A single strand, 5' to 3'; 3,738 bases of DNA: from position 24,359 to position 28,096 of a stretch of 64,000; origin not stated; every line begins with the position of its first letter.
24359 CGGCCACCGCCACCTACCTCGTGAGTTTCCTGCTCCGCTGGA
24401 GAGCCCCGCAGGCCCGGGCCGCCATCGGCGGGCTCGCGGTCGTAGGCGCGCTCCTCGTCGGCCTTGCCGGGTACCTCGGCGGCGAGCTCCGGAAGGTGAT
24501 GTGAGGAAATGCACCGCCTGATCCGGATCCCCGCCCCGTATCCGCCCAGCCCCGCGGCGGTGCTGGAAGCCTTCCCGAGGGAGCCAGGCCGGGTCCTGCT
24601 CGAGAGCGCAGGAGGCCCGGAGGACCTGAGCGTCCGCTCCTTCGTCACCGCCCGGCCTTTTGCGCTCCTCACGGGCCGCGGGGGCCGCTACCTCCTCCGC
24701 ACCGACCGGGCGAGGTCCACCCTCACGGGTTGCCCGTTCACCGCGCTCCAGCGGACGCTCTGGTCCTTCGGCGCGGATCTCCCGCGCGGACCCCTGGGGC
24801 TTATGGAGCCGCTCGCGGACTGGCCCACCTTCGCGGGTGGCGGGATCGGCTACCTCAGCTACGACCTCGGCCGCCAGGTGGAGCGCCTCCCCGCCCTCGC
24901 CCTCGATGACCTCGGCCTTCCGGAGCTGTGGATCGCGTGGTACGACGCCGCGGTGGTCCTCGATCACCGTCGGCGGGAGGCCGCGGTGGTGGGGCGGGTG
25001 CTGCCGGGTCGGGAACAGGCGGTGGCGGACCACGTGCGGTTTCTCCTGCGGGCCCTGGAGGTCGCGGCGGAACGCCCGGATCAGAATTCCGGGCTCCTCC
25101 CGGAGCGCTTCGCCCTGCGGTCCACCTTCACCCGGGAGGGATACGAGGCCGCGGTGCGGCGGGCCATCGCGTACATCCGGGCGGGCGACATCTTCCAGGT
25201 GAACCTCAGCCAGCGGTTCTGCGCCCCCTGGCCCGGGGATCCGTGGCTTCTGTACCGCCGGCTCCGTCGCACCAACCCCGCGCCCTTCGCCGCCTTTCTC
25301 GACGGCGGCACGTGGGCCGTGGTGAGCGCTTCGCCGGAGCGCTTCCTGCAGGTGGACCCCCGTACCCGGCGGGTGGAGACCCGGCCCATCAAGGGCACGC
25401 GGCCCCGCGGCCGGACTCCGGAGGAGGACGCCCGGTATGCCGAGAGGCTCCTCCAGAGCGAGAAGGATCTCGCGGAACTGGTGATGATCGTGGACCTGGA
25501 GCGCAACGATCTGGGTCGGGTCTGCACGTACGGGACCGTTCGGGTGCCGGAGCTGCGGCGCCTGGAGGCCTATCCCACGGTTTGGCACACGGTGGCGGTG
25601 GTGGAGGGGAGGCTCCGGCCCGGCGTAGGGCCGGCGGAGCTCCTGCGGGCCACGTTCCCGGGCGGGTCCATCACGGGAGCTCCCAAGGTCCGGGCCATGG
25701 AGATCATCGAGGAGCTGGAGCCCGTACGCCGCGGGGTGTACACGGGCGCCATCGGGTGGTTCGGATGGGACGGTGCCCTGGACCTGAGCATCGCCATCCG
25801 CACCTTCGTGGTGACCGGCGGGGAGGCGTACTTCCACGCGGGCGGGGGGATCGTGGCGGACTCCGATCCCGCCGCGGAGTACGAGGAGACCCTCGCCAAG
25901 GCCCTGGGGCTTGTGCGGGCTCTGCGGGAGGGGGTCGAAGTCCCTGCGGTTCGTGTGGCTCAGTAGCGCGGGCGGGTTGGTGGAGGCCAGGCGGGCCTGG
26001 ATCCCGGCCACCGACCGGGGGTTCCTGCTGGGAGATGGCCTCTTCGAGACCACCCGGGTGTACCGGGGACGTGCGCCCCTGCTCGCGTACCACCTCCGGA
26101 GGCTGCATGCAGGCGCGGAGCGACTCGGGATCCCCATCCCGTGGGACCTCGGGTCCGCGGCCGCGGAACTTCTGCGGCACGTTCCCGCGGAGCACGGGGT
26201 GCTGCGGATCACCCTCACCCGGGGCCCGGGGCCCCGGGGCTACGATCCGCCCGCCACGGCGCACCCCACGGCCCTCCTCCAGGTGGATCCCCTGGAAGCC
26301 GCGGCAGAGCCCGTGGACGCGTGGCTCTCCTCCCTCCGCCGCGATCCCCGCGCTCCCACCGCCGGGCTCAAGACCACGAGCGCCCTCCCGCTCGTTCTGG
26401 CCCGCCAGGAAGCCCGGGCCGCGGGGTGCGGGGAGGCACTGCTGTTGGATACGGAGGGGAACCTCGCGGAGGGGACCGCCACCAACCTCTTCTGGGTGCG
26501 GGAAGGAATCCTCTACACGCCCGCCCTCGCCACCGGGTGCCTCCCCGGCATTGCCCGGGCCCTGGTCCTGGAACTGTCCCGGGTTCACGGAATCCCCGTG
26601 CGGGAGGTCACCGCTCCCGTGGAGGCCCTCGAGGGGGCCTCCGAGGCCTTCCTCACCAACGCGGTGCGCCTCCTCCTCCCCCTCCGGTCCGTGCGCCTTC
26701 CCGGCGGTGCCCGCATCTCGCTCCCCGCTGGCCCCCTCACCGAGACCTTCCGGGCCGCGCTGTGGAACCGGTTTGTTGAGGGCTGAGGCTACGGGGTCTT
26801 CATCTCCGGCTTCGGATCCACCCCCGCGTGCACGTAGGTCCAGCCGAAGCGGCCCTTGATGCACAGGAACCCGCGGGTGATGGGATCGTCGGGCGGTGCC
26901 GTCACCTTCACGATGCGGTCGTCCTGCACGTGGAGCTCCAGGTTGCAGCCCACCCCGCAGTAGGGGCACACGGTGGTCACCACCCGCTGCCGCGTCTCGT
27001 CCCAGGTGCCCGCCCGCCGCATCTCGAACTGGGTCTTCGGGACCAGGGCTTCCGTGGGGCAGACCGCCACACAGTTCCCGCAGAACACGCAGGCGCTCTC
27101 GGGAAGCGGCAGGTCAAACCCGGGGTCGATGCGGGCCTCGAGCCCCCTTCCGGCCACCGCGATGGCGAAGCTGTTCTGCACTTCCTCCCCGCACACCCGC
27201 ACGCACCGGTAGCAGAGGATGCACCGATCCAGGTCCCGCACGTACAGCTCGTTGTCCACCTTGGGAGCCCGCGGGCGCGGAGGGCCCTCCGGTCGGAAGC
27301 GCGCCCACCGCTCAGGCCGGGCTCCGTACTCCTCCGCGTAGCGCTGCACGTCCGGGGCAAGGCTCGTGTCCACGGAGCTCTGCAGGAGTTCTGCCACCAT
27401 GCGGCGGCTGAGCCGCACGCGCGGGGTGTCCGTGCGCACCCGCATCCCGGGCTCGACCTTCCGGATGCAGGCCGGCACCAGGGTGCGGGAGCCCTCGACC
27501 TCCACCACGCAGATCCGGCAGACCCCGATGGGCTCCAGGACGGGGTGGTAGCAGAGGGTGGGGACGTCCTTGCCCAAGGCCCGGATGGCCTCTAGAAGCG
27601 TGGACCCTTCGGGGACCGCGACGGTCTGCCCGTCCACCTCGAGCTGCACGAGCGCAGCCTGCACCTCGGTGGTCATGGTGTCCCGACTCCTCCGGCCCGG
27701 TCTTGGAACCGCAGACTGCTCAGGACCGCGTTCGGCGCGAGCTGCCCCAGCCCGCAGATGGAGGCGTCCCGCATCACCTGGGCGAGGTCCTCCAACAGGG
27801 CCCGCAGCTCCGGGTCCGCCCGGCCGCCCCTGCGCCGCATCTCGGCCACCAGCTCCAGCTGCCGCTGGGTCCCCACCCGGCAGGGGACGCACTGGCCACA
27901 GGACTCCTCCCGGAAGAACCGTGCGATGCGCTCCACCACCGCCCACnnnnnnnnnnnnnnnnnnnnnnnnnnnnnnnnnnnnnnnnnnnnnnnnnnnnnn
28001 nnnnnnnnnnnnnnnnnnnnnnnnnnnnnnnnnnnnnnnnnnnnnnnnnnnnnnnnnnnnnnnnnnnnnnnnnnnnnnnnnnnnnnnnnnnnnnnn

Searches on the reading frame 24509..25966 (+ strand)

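Call 19: search_protein_families(library=pfam, proteins=[window:24509-25966:+])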
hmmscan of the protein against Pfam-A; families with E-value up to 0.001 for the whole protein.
window:24509-25966:+ (485 aa): 2 families
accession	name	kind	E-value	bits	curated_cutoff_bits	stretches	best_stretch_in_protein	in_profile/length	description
PF00425.24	Chorismate_bind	-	5e-94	315.1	27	1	209-464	2-257/257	chorismate binding enzyme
PF04715.19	Anth_synt_I_N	-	4.9e-21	75.9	23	1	15-158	5-138/140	Anthranilate synthase component I, N terminal region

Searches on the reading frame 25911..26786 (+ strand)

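Call 20: search_protein_families(library=pfam, proteins=[window:25911-26786:+], max_evalue=0.01)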
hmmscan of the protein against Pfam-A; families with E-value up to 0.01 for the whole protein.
window:25911-26786:+ (291 aa): 1 family
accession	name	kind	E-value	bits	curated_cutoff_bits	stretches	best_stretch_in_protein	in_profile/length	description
PF01063.24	Aminotran_4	-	1.7e-57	195.3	28.5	1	43-261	1-223/223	Amino-transferase class IV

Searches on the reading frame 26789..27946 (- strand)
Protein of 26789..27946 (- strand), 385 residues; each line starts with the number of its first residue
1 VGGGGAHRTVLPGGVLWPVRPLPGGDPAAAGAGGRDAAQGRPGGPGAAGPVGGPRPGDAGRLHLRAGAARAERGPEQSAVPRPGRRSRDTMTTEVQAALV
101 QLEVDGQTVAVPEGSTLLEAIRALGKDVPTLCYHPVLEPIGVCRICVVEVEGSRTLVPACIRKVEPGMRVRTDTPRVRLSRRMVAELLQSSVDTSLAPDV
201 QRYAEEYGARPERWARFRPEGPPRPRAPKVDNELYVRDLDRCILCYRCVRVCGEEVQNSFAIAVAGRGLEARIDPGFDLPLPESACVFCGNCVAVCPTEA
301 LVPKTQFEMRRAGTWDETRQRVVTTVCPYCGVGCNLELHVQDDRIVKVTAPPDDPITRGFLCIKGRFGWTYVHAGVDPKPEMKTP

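Call 16: search_protein_families(library=pfam, proteins=[window:26789-27946:-])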
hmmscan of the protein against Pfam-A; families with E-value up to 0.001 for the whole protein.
window:26789-27946:- (385 aa): 11 families
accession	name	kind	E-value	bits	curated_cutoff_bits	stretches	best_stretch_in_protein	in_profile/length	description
PF13510.11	Fer2_4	-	5.4e-23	81.3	22.8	1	99-174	3-81/82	2Fe-2S iron-sulfur cluster binding domain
PF04879.21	Molybdop_Fe4S4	-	1e-21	77.1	22.7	1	321-373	2-54/55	Molybdopterin oxidoreductase Fe4S4 domain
PF12838.12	Fer4_7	-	2.7e-08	34.6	27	0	286-334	2-44/52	4Fe-4S dicluster domain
PF22117.2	Fer4_Nqo3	-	4.7e-08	33.5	27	1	238-301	7-66/67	NADH-quinone oxidoreductase subunit 3, ferredoxin-like domain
PF13237.11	Fer4_10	-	5.7e-08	33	25.5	1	284-334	7-48/53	4Fe-4S dicluster domain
PF00111.32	Fer2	-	9.9e-08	32.3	21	1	105-151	6-48/77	2Fe-2S iron-sulfur cluster binding domain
PF00037.32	Fer4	-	1.6e-07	31.3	21.1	1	283-301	5-23/24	4Fe-4S binding domain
PF13187.11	Fer4_9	-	1.6e-06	28.4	27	1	241-300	1-51/52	4Fe-4S dicluster domain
PF12837.12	Fer4_6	-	0.00022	21.4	25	1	237-254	4-21/24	4Fe-4S binding domain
PF14697.11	Fer4_21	-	0.00023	21.7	35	1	239-299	5-55/59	4Fe-4S dicluster domain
PF13484.11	Fer4_16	-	0.00078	20.6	30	1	286-314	2-31/66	4Fe-4S double cluster binding domain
